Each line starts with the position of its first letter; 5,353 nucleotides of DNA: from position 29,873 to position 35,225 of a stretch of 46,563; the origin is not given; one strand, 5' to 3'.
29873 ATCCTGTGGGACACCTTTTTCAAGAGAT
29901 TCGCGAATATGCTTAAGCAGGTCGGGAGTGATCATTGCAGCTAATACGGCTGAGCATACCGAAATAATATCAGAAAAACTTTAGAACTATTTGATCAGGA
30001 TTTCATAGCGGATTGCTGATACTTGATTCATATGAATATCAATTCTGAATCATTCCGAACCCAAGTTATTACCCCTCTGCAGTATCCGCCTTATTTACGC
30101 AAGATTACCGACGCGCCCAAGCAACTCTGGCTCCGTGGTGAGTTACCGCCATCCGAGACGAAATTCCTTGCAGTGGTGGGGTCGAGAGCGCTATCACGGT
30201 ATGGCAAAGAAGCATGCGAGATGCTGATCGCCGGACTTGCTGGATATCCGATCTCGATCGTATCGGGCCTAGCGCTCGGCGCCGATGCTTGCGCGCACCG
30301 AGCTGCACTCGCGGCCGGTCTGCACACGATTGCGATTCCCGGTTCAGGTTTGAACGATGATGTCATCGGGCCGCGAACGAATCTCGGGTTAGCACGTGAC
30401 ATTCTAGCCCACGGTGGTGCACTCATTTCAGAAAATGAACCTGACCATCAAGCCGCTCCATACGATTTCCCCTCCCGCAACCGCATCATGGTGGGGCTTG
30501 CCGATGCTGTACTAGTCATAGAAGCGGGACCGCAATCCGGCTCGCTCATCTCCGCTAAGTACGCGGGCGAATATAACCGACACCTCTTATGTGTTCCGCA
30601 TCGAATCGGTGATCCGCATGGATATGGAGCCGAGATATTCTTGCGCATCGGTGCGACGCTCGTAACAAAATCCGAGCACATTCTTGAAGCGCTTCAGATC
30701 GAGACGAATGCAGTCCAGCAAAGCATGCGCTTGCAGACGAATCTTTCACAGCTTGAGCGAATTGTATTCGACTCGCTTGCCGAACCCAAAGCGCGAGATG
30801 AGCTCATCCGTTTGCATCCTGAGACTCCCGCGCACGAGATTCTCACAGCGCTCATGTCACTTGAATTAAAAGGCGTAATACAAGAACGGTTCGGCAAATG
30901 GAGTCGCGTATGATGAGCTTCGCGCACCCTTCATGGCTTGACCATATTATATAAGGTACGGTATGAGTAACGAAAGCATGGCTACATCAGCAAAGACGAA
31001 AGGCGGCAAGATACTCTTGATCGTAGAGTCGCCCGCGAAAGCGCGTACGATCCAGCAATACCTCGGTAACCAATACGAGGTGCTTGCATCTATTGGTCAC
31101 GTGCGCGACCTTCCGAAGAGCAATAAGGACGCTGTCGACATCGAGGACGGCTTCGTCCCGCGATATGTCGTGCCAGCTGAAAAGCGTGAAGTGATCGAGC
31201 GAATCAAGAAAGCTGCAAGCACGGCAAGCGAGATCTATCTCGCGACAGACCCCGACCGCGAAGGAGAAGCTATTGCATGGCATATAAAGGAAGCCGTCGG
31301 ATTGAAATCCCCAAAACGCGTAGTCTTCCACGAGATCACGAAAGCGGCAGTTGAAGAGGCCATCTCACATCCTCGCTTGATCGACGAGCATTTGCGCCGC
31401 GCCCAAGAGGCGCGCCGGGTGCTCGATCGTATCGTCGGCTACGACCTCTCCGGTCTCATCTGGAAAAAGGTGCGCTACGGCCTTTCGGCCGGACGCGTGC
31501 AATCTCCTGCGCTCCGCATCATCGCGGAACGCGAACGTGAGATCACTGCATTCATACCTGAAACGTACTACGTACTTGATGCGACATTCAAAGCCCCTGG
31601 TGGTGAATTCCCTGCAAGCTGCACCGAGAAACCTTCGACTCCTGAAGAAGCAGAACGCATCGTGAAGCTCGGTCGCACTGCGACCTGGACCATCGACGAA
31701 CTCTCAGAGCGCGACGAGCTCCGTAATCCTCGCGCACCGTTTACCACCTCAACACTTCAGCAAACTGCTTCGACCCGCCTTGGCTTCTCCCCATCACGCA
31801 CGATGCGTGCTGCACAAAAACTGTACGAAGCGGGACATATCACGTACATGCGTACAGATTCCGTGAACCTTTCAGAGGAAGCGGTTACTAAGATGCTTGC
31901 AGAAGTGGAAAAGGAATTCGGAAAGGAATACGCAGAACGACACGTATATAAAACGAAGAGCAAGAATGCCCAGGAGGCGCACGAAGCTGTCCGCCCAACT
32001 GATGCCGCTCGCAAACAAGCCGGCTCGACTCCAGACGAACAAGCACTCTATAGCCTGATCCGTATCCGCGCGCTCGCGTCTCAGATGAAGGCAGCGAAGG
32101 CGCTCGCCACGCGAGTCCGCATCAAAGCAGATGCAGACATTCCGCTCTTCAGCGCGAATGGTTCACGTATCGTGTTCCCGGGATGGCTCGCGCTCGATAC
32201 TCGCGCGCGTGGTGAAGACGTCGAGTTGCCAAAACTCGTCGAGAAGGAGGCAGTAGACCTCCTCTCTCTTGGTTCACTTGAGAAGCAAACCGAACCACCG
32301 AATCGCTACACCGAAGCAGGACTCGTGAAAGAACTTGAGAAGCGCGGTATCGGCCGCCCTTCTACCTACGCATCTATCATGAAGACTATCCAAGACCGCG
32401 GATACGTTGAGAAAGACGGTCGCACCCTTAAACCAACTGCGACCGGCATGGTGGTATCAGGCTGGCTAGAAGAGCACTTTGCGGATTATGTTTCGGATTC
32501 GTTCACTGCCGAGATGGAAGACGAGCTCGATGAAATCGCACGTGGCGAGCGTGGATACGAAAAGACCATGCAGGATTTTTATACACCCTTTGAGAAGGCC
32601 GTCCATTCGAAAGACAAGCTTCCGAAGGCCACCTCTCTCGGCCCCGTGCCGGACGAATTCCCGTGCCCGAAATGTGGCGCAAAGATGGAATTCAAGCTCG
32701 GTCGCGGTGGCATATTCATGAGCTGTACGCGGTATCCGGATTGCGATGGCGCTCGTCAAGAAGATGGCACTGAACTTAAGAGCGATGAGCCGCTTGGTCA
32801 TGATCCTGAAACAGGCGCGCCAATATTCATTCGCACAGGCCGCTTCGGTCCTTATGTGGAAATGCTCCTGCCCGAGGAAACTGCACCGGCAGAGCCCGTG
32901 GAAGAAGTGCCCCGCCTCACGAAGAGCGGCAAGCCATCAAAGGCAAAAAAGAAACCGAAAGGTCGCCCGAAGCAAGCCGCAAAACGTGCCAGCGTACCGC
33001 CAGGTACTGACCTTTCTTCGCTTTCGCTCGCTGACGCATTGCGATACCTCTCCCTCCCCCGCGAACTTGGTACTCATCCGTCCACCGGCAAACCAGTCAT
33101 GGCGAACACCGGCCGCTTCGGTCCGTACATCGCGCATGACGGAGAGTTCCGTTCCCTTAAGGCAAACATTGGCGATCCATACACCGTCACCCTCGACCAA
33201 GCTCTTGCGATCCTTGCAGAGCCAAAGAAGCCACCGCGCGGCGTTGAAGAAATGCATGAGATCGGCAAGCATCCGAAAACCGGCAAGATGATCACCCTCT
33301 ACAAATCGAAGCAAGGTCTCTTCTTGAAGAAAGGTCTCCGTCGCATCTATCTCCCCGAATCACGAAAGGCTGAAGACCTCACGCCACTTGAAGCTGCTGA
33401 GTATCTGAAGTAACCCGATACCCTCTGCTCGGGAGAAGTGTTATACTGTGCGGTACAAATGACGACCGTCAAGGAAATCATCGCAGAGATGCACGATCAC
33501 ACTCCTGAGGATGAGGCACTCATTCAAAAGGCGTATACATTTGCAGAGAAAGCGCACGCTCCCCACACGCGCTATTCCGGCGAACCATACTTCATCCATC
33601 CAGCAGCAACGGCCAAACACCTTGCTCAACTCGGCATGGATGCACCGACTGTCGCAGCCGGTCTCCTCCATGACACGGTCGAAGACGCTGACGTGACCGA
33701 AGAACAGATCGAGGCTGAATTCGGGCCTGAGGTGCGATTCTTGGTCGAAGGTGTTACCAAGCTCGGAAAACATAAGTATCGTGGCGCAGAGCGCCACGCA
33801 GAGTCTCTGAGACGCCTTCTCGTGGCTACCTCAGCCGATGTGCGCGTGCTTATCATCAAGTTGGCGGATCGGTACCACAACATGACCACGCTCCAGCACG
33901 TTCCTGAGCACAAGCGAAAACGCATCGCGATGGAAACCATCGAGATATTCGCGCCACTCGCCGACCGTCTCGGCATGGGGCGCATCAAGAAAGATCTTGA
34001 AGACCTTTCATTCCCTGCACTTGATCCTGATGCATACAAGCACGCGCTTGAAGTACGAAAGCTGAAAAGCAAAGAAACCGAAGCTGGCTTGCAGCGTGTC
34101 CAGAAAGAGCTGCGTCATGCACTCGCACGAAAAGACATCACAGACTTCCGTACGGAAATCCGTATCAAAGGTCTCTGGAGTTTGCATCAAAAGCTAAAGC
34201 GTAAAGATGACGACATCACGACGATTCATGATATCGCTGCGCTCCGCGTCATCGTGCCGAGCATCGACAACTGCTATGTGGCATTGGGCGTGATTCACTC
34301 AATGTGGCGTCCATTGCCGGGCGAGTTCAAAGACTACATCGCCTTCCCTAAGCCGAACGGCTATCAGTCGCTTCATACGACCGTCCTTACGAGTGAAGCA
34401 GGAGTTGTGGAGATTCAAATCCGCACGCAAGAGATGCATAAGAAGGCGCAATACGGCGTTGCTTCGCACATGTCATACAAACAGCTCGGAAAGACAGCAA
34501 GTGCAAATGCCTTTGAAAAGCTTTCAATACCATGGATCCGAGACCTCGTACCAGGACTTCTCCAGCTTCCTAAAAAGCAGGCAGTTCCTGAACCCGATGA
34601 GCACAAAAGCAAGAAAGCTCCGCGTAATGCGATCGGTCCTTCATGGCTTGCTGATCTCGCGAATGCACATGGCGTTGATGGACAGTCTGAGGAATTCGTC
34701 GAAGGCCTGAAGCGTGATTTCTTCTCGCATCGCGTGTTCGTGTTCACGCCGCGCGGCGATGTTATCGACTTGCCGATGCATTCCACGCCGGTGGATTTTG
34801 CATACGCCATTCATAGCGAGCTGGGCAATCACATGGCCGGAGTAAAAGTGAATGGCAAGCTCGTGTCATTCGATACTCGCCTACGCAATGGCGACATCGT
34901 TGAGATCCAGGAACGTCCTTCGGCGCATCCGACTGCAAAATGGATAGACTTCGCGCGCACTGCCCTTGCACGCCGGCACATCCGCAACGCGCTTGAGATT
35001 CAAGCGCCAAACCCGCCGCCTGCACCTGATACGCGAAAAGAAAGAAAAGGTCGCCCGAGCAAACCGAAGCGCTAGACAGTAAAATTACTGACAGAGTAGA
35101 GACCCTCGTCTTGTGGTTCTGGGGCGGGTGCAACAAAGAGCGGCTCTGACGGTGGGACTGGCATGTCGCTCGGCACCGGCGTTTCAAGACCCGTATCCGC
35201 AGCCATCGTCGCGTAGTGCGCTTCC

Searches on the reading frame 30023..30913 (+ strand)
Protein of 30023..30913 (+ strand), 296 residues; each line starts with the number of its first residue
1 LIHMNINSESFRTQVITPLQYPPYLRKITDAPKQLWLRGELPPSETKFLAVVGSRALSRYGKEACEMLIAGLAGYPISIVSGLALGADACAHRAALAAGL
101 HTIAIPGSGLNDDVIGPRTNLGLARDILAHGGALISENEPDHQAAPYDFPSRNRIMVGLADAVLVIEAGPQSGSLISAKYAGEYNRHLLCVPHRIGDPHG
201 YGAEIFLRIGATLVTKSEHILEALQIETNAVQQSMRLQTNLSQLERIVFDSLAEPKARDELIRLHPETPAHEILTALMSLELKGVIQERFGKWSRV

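Call 55: search_protein_families(library=pfam, proteins=[window:30023-30913:+], max_evalue=0.001)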
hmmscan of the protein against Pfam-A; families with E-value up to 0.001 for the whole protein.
window:30023-30913:+ (296 aa): 1 family
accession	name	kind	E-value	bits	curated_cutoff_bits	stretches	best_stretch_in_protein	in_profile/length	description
PF02481.21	DNA_processg_A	-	2.9e-58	197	29.6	1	10-215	6-211/212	DNA recombination-mediator protein A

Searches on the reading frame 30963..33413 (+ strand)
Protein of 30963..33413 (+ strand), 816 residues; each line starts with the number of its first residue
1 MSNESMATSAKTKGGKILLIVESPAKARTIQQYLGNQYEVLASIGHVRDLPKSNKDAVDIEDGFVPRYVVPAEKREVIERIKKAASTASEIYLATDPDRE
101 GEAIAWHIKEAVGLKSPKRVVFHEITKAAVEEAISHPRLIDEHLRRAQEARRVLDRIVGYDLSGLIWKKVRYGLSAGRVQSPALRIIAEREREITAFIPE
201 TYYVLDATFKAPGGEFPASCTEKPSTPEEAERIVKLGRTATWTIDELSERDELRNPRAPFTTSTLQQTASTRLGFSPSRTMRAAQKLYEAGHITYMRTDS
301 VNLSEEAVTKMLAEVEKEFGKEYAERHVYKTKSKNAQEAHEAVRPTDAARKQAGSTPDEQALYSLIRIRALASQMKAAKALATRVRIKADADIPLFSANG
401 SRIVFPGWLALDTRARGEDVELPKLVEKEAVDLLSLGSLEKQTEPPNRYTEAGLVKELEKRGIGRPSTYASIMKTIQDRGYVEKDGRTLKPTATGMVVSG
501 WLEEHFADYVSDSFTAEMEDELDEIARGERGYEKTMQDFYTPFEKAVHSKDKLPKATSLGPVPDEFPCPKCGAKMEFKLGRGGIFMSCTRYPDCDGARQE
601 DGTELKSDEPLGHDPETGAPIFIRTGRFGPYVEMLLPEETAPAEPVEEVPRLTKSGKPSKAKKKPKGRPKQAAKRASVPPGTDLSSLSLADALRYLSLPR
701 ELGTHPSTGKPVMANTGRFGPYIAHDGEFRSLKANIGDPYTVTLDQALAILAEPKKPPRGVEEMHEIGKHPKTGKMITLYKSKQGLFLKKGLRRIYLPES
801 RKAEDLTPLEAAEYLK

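Call 55: search_protein_families(library=pfam, proteins=[window:30963-33413:+], max_evalue=0.001)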
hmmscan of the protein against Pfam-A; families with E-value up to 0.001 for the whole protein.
window:30963-33413:+ (816 aa): 4 families
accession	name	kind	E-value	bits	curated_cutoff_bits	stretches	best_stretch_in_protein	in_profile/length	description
PF01131.25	Topoisom_bac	-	6.1e-118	394.8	35.1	1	140-536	2-410/411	DNA topoisomerase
PF13368.11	Toprim_C_rpt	-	6.5e-35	119.3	22.3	2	705-757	1-52/57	Topoisomerase C-terminal repeat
PF01751.28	Toprim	-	1.2e-23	83.5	23.1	1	18-125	2-96/96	Toprim domain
PF01396.24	Zn_ribbon_Top1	-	1e-11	44.8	32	1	568-599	4-35/39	Topoisomerase DNA binding C4 zinc finger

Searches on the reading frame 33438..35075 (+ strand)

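Call 55: search_protein_families(library=pfam, proteins=[window:33438-35075:+], max_evalue=0.001)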
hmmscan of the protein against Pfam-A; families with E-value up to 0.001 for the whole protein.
window:33438-35075:+ (545 aa): 4 families
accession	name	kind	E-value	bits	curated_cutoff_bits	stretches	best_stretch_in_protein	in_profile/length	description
PF13328.12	HD_4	-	3.8e-44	150.6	27.2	1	32-180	1-155/156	HD domain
PF04607.23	RelA_SpoT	-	5.8e-38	130.1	27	1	242-349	2-110/113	Region found in RelA / SpoT proteins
PF02824.27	TGS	-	2.8e-22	79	22.2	1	433-490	1-58/60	TGS domain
PF01966.28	HD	-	3.8e-11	43.7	22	1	51-149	1-116/116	HD domain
